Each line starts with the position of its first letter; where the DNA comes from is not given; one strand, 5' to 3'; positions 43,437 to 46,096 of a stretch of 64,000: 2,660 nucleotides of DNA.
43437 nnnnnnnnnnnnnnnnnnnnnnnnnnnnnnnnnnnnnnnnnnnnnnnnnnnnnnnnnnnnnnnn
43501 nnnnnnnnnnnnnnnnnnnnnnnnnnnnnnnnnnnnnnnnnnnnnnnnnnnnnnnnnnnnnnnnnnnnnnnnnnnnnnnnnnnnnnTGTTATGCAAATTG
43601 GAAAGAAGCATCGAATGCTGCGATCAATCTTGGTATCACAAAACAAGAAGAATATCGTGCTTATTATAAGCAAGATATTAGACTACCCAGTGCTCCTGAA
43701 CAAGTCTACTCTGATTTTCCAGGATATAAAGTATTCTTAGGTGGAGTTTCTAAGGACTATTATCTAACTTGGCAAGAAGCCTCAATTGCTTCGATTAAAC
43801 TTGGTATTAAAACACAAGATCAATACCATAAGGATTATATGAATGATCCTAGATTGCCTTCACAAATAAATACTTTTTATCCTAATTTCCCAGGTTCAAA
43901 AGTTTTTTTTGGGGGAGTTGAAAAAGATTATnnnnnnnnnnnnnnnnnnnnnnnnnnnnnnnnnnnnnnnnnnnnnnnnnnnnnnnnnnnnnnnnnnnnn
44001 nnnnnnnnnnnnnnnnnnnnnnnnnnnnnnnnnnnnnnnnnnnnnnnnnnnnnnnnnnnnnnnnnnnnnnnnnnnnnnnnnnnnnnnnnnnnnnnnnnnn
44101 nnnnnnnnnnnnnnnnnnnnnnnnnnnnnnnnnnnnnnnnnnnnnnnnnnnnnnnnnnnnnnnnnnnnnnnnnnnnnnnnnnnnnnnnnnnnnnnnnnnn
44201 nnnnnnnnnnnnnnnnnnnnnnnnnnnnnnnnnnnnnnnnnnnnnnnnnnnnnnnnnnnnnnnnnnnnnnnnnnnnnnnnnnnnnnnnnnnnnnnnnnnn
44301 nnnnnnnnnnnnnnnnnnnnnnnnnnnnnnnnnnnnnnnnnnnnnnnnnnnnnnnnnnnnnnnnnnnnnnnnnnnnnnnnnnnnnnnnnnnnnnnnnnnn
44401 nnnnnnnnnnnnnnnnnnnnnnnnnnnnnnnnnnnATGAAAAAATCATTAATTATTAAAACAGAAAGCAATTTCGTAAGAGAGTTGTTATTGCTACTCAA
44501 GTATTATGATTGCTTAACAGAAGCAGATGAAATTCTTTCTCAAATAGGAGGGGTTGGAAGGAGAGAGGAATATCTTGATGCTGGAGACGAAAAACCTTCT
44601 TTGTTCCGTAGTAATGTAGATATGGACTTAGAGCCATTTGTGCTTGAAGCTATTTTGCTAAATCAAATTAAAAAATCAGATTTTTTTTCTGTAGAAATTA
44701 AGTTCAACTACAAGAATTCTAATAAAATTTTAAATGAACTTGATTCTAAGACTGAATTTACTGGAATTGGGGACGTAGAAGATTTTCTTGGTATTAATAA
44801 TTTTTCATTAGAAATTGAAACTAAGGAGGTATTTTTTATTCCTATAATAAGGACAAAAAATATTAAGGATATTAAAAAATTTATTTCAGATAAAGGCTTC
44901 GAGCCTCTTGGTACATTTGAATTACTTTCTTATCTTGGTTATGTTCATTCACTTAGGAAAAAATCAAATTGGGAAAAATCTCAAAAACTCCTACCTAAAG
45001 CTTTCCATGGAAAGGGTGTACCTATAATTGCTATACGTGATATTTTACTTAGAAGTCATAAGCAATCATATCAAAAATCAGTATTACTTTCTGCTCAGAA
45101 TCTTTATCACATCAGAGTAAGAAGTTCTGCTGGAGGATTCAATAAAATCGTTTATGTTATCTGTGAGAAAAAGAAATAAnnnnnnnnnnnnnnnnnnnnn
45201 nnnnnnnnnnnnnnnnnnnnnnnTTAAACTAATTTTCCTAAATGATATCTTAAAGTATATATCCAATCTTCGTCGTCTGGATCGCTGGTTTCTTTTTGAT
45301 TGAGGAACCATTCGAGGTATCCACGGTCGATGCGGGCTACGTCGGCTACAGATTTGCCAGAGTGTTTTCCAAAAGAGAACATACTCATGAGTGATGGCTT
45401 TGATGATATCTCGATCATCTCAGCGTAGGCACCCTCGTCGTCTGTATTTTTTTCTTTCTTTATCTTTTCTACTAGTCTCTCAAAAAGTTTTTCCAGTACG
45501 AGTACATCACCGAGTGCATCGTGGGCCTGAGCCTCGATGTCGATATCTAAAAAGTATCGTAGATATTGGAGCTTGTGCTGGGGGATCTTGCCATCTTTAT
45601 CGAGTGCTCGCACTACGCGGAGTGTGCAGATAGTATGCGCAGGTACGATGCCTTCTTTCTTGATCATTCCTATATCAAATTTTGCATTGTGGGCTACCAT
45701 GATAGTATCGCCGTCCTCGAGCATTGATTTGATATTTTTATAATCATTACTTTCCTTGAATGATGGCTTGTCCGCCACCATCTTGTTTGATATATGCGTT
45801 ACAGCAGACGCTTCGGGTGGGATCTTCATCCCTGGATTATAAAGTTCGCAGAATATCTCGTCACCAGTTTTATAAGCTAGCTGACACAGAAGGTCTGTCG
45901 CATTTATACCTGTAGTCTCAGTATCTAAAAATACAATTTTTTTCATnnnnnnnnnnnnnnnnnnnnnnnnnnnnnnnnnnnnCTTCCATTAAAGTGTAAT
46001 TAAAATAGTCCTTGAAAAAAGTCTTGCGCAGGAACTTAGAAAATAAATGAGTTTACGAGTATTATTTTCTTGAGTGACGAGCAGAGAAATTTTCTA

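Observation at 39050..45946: Accessory island: rmuC, two tandem diverged SF2 helicases with repeat-array tails, a hypothetical and a DnaQ-like exonuclease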

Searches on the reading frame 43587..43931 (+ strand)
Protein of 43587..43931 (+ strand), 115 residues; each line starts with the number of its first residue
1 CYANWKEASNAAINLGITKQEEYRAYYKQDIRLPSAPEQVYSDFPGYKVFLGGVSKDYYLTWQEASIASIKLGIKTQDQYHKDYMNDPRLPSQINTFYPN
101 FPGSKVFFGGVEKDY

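Call 71: predict_structure(alignment_id=A5)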
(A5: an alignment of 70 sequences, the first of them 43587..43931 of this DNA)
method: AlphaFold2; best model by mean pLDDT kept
length: 115 residues; sequences in the alignment: 70
mean_pLDDT: 94.9   pTM: 0.64
mean pLDDT of the five models: 94.9, 93.5, 91.8, 90.3, 89.3
residues with pLDDT >= 90: 106; 70-90: 6; 50-70: 3; < 50: 0
segments of 3 or more residues with pLDDT < 50: none
pLDDT, mean of each block of 10 residues (from residue 1): 97 98 98 98 96 90 98 97 96 96 95 67
secondary structure, 60 per line:
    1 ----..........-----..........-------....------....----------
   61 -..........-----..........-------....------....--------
elements in order: H5-14 H20-29 H37-40 H47-50 H62-71 H77-86 H94-97 H104-107

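Call 74: fold_search(model_id=the predicted structure, library=pdb)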
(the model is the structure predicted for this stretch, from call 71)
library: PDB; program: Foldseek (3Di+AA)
matches with E <= 10: 7; with E <= 0.001: 0
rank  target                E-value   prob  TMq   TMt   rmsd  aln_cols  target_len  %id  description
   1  1na3_A                5.4e+00  0.02  0.18  0.21  13.9       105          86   18  Design of Stable alpha-Helical Arrays from an Idealized TPR Motif (released 2003-06-03)
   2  1elw_A                5.4e+00  0.02  0.15  0.14  12.9       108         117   18  Crystal structure of the TPR1 domain of HOP in complex with a HSC70 peptide (released 2000-04-26)
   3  2wqh                  6.1e+00  0.02  0.16  0.17  12.7        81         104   17  Crystal structure of CTPR3Y3 (released 2010-04-07)
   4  3zhv_C                8.2e+00  0.01  0.12  0.03  23.0        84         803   13  Crystal structure of the SucA domain of Mycobacterium smegmatis KGD, post-decarboxylation intermediate from pyruvate ( (released 2013-11-13)
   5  4b90_B                8.7e+00  0.02  0.19  0.05  12.1        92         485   14  Crystal structure of WT human CRMP-5 (released 2013-02-13)
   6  9kbj_H                9.8e+00  0.03  0.23  0.11   9.9        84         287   10  The structure of B19V NS1_200-501/AMPPNP (released 2025-07-09)
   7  9kbj_E                9.8e+00  0.02  0.23  0.12  11.4       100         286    6  The structure of B19V NS1_200-501/AMPPNP (released 2025-07-09)

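Call 91: fold_search(model_id=the predicted structure, library=viral)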
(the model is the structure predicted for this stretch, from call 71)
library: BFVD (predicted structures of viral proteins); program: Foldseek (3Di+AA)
matches with E <= 10: 22; with E <= 0.001: 1
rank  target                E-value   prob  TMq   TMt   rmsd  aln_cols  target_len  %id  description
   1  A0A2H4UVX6            6.2e-04  1.00  0.44  0.10   6.8       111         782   20  DEXDc helicase [Bodo saltans virus]
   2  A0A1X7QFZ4            1.9e-01  0.38  0.33  0.08  10.2       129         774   20  (no name in the UniProt tables at hand)
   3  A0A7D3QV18            2.2e+00  0.06  0.21  0.07  10.6       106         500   16  Uncharacterized protein [Fadolivirus FV1/VV64]
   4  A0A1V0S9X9            2.4e+00  0.20  0.44  0.14   6.1       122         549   16  Superfamily II DNA or RNA helicase [Catovirus CTV1]
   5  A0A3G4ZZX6            3.5e+00  0.03  0.21  0.23  13.6       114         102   17  Uncharacterized protein [Harvfovirus sp.]
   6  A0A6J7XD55            4.5e+00  0.02  0.22  0.18  11.4       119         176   11  Uncharacterized protein [uncultured Caudovirales phage]
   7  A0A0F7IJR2            5.0e+00  0.03  0.19  0.12   9.8        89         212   13  Terminase small subunit [Polaribacter phage P12002L]
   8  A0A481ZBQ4            5.7e+00  0.01  0.15  0.07  11.7        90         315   18  Uncharacterized protein [Pithovirus LCPAC304]
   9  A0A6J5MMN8            6.4e+00  0.01  0.19  0.12  13.1       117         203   17  Uncharacterized protein [uncultured Caudovirales phage]
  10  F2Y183                6.8e+00  0.01  0.14  0.11  17.1       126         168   15  (no name in the UniProt tables at hand)
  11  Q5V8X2                7.7e+00  0.01  0.15  0.08  17.8       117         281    9  Non-structural protein 1 [Influenza B virus (strain B/Memphis/3/1989)]
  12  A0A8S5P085            8.1e+00  0.03  0.28  0.22  11.2       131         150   15  Uncharacterized protein [Siphoviridae sp. ctiMP24]
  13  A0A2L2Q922            8.6e+00  0.08  0.18  0.08   2.8        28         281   18  REP_2 [Human herpesvirus 6B]
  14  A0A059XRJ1            8.6e+00  0.04  0.23  0.09  11.2        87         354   16  NS1 protein (Fragment) [Bufavirus-1]
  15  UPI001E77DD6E         8.6e+00  0.01  0.18  0.15  12.9       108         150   13  (no name look-up for this kind of identifier)
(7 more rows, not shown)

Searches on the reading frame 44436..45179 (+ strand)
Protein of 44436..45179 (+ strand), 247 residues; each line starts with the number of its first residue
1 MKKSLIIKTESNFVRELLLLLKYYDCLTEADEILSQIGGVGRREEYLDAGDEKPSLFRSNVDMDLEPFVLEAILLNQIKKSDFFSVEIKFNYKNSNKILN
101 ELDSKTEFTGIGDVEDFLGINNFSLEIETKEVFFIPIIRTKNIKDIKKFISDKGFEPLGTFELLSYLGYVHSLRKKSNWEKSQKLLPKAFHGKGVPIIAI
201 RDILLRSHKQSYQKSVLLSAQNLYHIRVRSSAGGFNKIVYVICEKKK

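Call 3: search_protein_families(library=pfam, proteins=[window:44436-45179:+], max_evalue=0.01)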
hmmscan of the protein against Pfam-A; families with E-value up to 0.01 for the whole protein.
window:44436-45179:+ (247 aa): 0 families

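Call 4: search_protein_families(library=padloc, proteins=[window:44436-45179:+], max_evalue=0.01)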
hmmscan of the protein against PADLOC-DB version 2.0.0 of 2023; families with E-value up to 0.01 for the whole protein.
window:44436-45179:+ (247 aa): 2 families
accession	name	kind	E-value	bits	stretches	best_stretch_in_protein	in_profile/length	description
PDLC03698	HEase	-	0.00076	15.6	1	109-171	366-425/834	homing endonuclease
PDLC03013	RTasTM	-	0.0044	14.8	1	58-178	10-122/229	-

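Call 5: search_protein_families(library=ncbifam, proteins=[window:44436-45179:+], max_evalue=0.01)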
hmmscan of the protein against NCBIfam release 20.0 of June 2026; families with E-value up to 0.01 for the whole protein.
window:44436-45179:+ (247 aa): 0 families

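Call 33: find_homologous_proteins(query=window:44436-45179:+, max_evalue=0.01)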
Query window:44436-45179:+ (247 aa): 1 proteins with E <= 0.01 among 591 candidates.
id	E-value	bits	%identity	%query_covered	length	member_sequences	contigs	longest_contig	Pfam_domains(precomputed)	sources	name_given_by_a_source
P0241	1.7e-155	534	100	100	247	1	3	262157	-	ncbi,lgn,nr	ncbi:MAG: hypothetical protein NTX85_01780 [Candidatus Nomurabacteria bacterium]|nr:hypothetical pro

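Call 43: search_protein_representatives(protein=window:44436-45179:+)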
Query: 247 residues. Proteins with E-value up to 0.001 (for the whole library): 4; up to 1e-10: 2; up to 1e-30: 1. The best 4 are listed.
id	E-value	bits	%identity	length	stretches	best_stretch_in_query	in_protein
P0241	5.4e-156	533.6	100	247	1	1-247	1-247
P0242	1.9e-15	73.7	36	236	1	1-245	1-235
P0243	3.2e-06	43.5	33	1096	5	31-70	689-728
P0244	4.1e-05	39.9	40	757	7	32-62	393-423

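Call 46: predict_structure(protein=window:44436-45179:+)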
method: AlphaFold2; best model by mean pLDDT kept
length: 247 residues; sequences in the alignment: 1
mean_pLDDT: 31.5   pTM: 0.23
mean pLDDT of the five models: 31.5, 31.1, 29.6, 28.4, 27.3
residues with pLDDT >= 90: 0; 70-90: 0; 50-70: 6; < 50: 241
segments of 3 or more residues with pLDDT < 50: 1-143, 153-247
pLDDT, mean of each block of 10 residues (from residue 1): 27 35 31 28 22 20 21 25 29 36 35 42 29 31 48 43 29 33 33 29 29 25 39 38 34
secondary structure, 60 per line:
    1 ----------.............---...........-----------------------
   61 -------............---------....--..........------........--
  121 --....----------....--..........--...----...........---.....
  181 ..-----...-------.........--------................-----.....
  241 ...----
elements in order: H11-23 H27-37 H68-79 E89-92 H95-104 H111-118 E123-126 E137-140 H143-152 E155-157 H162-172 H176-182 H198-206 H215-222 E223-230 E236-243

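Call 47: find_encoding_contigs(protein=P0242, flank=10000, max_places=2)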
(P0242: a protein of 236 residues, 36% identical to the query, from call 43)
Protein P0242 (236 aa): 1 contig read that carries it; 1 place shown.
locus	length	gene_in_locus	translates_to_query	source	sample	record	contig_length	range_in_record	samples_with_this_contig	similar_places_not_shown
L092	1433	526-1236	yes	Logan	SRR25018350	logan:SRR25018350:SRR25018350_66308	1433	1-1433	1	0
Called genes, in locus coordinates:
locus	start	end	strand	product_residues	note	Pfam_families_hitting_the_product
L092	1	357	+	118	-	?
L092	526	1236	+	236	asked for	-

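Call 86: search_protein_families(library=phrogs, proteins=[window:44436-45179:+], max_evalue=0.001)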
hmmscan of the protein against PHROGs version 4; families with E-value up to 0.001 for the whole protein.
window:44436-45179:+ (247 aa): 0 families

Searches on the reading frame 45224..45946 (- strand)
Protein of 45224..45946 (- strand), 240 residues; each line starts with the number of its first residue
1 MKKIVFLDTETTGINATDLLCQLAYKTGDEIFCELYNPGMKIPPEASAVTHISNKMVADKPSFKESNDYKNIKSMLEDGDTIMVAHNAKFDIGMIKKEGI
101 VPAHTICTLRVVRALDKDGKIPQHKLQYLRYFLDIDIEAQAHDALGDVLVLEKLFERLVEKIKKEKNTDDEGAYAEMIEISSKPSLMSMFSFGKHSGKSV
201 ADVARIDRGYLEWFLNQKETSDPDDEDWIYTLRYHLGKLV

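Call 3: search_protein_families(library=pfam, proteins=[window:45224-45946:-], max_evalue=0.01)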
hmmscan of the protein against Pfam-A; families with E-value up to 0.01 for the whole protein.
window:45224-45946:- (240 aa): 3 families
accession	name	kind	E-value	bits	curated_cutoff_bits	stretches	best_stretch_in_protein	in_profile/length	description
PF00929.31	RNase_T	-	2.5e-16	61.1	24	1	5-155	1-164/164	Exonuclease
PF20600.3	ExoX-like_C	-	1.5e-11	43.9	26.5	1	190-217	1-28/30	Exodeoxyribonuclease X-like C-terminal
PF01612.26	DNA_pol_A_exo1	-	5.1e-06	26.8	23.6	1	60-138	63-135/173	3'-5' exonuclease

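Call 4: search_protein_families(library=padloc, proteins=[window:45224-45946:-], max_evalue=0.01)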
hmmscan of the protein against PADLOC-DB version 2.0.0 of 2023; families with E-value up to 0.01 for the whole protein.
window:45224-45946:- (240 aa): 3 families
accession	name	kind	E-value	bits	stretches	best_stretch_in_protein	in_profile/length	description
PDLC01247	DEDDh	-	9e-30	102.2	1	5-155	1-138/139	"CAS-I,CAS-II,CAS-III,CAS-IV,CAS-V,CAS-VI; associated"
PDLC05027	PDC-S48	-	1e-11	42.6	1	7-183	9-191/411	-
PDLC05028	PDC-S48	-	5.2e-10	36.5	1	7-164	23-185/512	-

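Call 5: search_protein_families(library=ncbifam, proteins=[window:45224-45946:-], max_evalue=0.01)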
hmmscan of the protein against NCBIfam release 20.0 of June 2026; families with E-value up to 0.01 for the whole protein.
window:45224-45946:- (240 aa): 25 families
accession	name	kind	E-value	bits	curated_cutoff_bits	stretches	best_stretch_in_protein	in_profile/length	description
NF004963.0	PRK06309.1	equivalog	4.9e-34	118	245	1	1-227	1-220/232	DNA polymerase III subunit epsilon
NF005937.0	PRK07983.1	equivalog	1.5e-26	92.9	202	1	32-225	33-209/220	exodeoxyribonuclease X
NF005906.0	PRK07883.1-4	equivalog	2.5e-20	72.4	495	1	5-169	9-178/563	DEDD exonuclease domain-containing protein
NF004964.0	PRK06310.1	equivalog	3.1e-20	72.6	236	1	3-218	8-218/250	DNA polymerase III subunit epsilon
NF001688.0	PRK00448.1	equivalog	3.3e-17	61.4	873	1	4-168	425-594/1445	PolC-type DNA polymerase III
NF005289.0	PRK06807.1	equivalog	1.2e-16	60.8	335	1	4-168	10-178/313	3'-5' exonuclease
TIGR01405.1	polC_Gram_pos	equivalog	2.6e-16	58.5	1043.45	1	4-169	191-361/1211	DNA polymerase III subunit alpha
NF005907.0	PRK07883.1-5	equivalog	1.4e-14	53.5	454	1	5-159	31-196/584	DEDD exonuclease domain-containing protein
NF005905.0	PRK07883.1-3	equivalog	2.5e-14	52.8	508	1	5-161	27-190/581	DEDD exonuclease domain-containing protein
NF005981.0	PRK08074.1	equivalog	5.1e-14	51.2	789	1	2-164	3-171/931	ATP-dependent DNA helicase DinG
TIGR00573.1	dnaq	subfamily_domain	9.8e-13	48.1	71.5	1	35-177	46-194/217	exonuclease, DNA polymerase III, epsilon subunit family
TIGR01407.1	dinG_rel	hypoth_equivalog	1.8e-12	46.3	547.7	1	30-164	34-167/889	putative DnaQ family exonuclease/DinG family helicase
NF006615.0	PRK09182.1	subfamily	4.2e-12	45.4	207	1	3-163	51-215/307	3'-5' exonuclease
NF006316.0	PRK08517.1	equivalog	4.6e-12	45.8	247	1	5-168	73-239/270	3'-5' exonuclease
NF004316.1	PRK05711.1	equivalog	1e-11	45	196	1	4-98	3-101/234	DNA polymerase III subunit epsilon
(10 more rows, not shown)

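Call 86: search_protein_families(library=phrogs, proteins=[window:45224-45946:-], max_evalue=0.001)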
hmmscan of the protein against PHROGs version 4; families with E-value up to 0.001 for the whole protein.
window:45224-45946:- (240 aa): 6 families
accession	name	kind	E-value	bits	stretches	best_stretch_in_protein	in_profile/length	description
phrog_192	-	DNA, RNA and nucleotide metabolism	2.5e-49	169.7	1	1-224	105-337/397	DNA polymerase exonuclease subunit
phrog_14632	-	DNA, RNA and nucleotide metabolism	9.6e-15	55.2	1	3-166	83-250/380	DNA polymerase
phrog_17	-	DNA, RNA and nucleotide metabolism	1.1e-09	37.8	1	1-172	669-832/1445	DNA polymerase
phrog_12241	-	DNA, RNA and nucleotide metabolism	0.00015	21.9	1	2-119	127-236/502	DNA polymerase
phrog_29618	-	DNA, RNA and nucleotide metabolism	0.00018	22.1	1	3-161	32-179/306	exonuclease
phrog_403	-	DNA, RNA and nucleotide metabolism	0.00047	20.2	0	66-131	125-197/321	DNA polymerase exonuclease subunit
